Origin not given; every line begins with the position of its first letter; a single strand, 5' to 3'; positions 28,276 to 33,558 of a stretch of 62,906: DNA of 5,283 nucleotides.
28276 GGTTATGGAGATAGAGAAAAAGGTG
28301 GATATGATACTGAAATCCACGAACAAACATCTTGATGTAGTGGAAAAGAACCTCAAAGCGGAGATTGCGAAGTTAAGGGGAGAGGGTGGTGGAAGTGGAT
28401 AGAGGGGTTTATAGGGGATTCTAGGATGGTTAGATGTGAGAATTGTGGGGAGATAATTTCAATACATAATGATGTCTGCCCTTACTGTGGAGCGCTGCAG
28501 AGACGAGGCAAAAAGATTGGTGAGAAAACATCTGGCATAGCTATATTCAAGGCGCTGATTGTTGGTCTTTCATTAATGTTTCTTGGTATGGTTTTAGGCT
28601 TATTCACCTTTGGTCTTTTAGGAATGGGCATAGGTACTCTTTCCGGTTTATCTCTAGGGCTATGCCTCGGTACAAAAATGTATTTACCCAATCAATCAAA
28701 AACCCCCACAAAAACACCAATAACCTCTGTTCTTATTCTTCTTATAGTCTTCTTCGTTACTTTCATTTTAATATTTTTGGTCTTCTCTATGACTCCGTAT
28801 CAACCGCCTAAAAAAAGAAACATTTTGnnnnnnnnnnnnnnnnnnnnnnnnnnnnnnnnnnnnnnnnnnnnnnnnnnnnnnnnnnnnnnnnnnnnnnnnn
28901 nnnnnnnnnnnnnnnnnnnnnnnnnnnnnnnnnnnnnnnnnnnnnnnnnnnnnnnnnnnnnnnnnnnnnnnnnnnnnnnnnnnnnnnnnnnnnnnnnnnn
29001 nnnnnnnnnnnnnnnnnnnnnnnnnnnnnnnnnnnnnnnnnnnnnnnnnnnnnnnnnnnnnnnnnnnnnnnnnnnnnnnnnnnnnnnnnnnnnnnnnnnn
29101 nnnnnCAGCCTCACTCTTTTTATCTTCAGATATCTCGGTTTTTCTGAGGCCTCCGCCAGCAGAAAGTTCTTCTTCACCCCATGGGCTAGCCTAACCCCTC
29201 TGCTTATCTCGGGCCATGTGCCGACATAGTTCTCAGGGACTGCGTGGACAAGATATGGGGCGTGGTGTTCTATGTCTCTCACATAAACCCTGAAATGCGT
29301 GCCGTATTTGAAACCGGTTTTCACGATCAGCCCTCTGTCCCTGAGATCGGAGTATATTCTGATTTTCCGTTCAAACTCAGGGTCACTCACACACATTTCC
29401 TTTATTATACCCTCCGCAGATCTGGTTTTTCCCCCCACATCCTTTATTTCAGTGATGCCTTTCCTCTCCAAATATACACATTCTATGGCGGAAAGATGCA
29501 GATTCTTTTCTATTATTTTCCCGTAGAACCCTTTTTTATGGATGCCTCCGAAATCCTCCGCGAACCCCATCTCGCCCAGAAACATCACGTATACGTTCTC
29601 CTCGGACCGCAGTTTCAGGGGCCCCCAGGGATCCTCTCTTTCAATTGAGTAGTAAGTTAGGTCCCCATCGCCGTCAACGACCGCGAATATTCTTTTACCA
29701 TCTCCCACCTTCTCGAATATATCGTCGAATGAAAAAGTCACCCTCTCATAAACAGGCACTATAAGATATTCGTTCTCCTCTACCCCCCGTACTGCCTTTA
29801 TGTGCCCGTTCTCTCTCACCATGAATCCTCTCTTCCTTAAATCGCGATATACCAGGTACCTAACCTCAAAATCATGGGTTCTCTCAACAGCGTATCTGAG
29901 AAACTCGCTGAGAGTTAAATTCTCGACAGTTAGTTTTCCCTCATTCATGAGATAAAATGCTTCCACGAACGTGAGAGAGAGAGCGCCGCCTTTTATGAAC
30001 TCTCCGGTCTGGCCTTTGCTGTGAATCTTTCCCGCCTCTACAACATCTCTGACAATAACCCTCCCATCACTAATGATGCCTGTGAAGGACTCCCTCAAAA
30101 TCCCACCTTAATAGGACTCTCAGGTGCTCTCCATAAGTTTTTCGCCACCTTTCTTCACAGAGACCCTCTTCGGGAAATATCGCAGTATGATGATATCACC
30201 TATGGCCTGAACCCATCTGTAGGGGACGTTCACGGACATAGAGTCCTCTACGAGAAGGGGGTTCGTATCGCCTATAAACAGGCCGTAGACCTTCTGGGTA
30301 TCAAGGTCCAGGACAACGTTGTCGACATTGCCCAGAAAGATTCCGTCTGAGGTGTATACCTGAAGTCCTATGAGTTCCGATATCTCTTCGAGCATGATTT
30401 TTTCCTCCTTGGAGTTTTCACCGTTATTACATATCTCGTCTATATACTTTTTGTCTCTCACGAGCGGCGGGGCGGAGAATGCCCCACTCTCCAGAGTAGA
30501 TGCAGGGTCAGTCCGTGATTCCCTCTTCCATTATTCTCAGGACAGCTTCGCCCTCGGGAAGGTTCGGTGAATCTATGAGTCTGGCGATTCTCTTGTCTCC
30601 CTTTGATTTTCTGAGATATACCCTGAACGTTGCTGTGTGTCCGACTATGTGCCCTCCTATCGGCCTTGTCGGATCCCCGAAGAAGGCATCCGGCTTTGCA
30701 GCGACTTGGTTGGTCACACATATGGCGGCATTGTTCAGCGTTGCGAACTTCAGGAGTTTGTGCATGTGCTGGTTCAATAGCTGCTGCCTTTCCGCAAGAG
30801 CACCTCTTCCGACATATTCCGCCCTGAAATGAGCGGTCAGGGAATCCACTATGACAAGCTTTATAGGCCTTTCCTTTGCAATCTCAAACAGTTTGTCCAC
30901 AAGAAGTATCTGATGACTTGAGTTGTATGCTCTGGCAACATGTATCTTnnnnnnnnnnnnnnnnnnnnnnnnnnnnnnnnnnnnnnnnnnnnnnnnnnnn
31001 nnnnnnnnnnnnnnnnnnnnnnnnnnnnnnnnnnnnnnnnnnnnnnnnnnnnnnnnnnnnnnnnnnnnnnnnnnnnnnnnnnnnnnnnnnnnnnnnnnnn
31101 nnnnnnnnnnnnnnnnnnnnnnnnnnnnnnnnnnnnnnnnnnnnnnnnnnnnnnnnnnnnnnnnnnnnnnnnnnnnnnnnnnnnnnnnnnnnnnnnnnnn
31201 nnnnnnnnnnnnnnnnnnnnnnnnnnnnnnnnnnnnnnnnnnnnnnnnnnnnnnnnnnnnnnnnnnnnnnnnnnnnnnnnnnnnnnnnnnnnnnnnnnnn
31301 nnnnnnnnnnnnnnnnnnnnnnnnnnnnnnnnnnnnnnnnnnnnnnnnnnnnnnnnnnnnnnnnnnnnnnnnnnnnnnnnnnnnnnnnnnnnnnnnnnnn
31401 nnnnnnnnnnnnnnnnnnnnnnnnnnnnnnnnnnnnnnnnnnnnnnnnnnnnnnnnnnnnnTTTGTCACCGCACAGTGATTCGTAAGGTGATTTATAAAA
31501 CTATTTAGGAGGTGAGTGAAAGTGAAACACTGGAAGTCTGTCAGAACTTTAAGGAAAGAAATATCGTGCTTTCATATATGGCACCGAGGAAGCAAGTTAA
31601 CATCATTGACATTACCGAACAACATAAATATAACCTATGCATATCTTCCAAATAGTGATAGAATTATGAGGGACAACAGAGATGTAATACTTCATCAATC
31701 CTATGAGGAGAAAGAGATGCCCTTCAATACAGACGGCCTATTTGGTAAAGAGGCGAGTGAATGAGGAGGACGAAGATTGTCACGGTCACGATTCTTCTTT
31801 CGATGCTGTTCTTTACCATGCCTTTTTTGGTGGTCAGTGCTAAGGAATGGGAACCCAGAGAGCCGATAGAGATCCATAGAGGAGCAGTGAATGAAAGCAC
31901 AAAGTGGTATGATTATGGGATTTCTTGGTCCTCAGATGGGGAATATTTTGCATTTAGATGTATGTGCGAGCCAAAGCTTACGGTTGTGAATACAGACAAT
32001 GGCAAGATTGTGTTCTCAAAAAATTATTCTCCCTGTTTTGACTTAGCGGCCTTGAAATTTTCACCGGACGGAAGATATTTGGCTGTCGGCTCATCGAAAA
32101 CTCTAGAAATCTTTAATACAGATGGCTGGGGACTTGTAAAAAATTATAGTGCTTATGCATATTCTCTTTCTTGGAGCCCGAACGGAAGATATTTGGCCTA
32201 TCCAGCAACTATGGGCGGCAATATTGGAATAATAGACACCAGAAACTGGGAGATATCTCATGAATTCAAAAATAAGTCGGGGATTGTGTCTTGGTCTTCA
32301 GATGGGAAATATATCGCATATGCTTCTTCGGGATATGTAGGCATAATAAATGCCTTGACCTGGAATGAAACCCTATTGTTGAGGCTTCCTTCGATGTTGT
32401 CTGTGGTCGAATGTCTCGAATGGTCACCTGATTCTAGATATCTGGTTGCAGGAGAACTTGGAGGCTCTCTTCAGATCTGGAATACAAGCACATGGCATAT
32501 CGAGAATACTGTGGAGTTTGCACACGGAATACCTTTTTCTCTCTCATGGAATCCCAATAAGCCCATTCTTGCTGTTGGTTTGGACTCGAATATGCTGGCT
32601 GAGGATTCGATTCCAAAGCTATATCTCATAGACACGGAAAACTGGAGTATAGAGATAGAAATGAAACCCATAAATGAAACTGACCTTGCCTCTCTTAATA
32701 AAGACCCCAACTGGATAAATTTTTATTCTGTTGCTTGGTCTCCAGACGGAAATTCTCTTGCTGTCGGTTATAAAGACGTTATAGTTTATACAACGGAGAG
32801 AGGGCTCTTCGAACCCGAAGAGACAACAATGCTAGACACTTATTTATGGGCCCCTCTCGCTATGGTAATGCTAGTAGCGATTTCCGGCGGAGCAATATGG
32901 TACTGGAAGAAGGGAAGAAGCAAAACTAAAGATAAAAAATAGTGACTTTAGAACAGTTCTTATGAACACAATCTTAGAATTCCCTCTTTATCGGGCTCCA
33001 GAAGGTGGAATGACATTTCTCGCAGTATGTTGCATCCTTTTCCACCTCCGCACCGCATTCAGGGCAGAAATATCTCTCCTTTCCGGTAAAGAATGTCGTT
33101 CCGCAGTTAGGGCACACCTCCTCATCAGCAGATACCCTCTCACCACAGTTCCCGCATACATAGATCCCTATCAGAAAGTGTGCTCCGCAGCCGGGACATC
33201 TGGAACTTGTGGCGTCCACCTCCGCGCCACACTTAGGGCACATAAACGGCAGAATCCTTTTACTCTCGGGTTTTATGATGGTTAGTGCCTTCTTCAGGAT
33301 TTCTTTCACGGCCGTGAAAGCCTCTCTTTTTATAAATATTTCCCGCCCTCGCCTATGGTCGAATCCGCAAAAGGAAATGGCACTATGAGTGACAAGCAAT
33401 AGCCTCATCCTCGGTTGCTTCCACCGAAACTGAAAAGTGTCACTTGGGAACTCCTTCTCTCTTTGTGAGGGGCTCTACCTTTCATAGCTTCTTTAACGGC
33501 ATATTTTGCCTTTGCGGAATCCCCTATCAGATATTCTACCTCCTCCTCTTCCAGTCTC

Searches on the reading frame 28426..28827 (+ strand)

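Call 36: search_protein_families(library=pfam, proteins=[window:28426-28827:+])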
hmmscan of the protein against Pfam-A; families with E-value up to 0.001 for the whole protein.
window:28426-28827:+ (134 aa): 2 families
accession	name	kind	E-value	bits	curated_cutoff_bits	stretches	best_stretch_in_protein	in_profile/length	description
PF13248.11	Zn_ribbon_3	-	1.1e-06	28.4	27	1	1-23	2-24/26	zinc-ribbon domain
PF03631.20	Virul_fac_BrkB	-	0.00054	20.1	33.7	1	40-133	110-193/259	Virulence factor BrkB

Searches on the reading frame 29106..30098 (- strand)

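Call 36: search_protein_families(library=pfam, proteins=[window:29106-30098:-])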
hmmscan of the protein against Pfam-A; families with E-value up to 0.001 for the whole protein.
window:29106-30098:- (331 aa): 2 families
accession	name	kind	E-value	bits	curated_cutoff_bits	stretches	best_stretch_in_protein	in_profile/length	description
PF01974.23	tRNA_int_endo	-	1.6e-31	108.6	27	2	242-317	1-77/85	tRNA intron endonuclease, catalytic C-terminal domain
PF02778.19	tRNA_int_endo_N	-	3e-19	68.7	21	2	7-60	3-60/67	tRNA intron endonuclease, N-terminal domain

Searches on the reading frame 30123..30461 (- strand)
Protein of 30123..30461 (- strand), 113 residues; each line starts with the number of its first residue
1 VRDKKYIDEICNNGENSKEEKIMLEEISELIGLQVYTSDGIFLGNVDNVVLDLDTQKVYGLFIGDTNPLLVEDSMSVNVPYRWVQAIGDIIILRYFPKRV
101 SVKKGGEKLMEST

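Call 36: search_protein_families(library=pfam, proteins=[window:30123-30461:-])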
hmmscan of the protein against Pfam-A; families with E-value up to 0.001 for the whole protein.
window:30123-30461:- (113 aa): 1 family
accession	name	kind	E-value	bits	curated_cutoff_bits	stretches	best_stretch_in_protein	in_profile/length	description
PF05239.21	PRC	-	1.2e-13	51.3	21.2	1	26-97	5-75/78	PRC-barrel domain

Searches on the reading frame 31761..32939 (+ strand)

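Call 37: search_protein_families(library=pfam, proteins=[window:31761-32939:+])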
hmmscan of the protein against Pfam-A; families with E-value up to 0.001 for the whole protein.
window:31761-32939:+ (393 aa): 23 families
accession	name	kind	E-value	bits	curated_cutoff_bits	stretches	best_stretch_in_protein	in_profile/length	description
PF25174.1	Beta-prop_THOC3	-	1.8e-25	89.9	305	2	53-188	134-272/272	THOC3 beta-propeller domain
PF24817.1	WD40_WDHD1_1st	-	1.9e-24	86.8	109.9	2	176-272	184-282/291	WDHD1 first WD40 domain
PF23414.1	Beta-prop_EML_2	-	4e-21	76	90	3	131-246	40-157/266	Echinoderm microtubule-associated protein second beta-propeller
PF00400.38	WD40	-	8.6e-21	73.9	27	0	216-241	14-39/39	WD domain, G-beta repeat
PF12894.13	ANAPC4_WD40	-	5.2e-18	65.5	22.9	0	132-179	40-89/91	Anaphase-promoting complex subunit 4 WD40 domain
PF24807.1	WD40_CDC20-Fz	-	5.5e-17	62.4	200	1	175-345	14-162/292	CDC20/Fizzy WD40 domain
PF07676.18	PD40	-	1.6e-13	50.6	20.9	0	177-191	15-29/38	WD40-like Beta Propeller Repeat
PF24814.1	WD40_Prp19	-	2.4e-12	46.9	320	1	72-231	114-278/281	Prp19 WD40 domain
PF23775.1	Beta-prop_RIG_2nd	-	2.7e-12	47.2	80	1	133-169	40-75/278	RIG second beta-propeller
PF25460.1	Beta-prop_Aladin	-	7.8e-11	42.1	171.1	1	176-339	116-279/340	Aladin seven-bladed propeller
PF23389.1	Beta-prop_WDR19_1st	-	1.4e-09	37.9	27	1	136-245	3-113/325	WDR19 first beta-propeller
PF24797.1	Beta-prop_WDR35_TULP_N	-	3.3e-08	33.5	80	0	43-122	110-187/332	WDR35/TULP4 N-terminal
PF08662.17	eIF2A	-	4.2e-08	33.7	20.5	0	113-190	83-163/194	Eukaryotic translation initiation factor eIF2A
PF25173.1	Beta-prop_WDR3_1st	-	1.6e-07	31.7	154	1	129-277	28-177/184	WDR3 first beta-propeller domain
PF04762.18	Beta-prop_ELP1_1st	-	8.4e-07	28.6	26.8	0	31-146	194-272/359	ELP1 first N-terminal beta-propeller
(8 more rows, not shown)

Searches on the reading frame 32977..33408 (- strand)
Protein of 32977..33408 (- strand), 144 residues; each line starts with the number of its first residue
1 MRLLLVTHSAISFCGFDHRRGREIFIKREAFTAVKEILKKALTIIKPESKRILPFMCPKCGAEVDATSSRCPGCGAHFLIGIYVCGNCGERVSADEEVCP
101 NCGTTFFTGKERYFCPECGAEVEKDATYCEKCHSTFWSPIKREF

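Call 37: search_protein_families(library=pfam, proteins=[window:32977-33408:-])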
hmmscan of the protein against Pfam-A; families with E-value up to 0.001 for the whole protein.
window:32977-33408:- (144 aa): 19 families
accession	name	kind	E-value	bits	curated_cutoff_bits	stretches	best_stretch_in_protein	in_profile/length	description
PF13240.11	Zn_Ribbon_1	-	9.3e-18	63.9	25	3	114-134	1-21/23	zinc-ribbon domain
PF18912.6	DZR_2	-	2.4e-13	50.1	27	3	85-132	10-55/56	Double zinc ribbon domain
PF12773.13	DZR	-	9.4e-13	48.5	27.3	1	57-103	1-45/45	Double zinc ribbon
PF13248.11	Zn_ribbon_3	-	4.1e-10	39.2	27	1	84-104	4-24/26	zinc-ribbon domain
PF24463.1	DUF7577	-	5.3e-09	36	28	1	114-132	4-22/27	Domain of unknown function (DUF7577)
PF07282.18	Cas12f1-like_TNB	-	2.4e-08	34.5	26.3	0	67-95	27-53/60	Cas12f1-like, TNB domain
PF17032.10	Zn_ribbon_15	-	9.3e-08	33.2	28.9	0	109-132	49-72/73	zinc-ribbon family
PF18439.7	zf_UBZ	-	1.7e-07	31.2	25.6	0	112-125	2-15/32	Ubiquitin-Binding Zinc Finger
PF07191.17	Zn_ribbon_6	-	5.9e-07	29.8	25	1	99-135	3-38/67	Double zinc ribbon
PF01155.25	HypA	-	1.4e-05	25.5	28.9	0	54-77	70-95/112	Hydrogenase/urease nickel incorporation, metallochaperone, hypA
PF10005.14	Zn_ribbon_DZR_6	-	9.6e-05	23.4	23.4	0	83-105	2-24/93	zinc-ribbon domain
PF12172.15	zf-ChsH2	-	0.00011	22.3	23.2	0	69-91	12-34/37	ChsH2, rubredoxin-like zinc ribbon domain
PF08271.17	Zn_Ribbon_TF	-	0.00023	21.1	29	1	98-125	2-32/43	TFIIB zinc-binding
PF08882.16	Acetone_carb_G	-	0.00037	21.1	21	0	26-66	49-88/113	Acetone carboxylase gamma subunit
PF01363.27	FYVE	-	0.00057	20.4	27.8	0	95-120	7-32/67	FYVE zinc finger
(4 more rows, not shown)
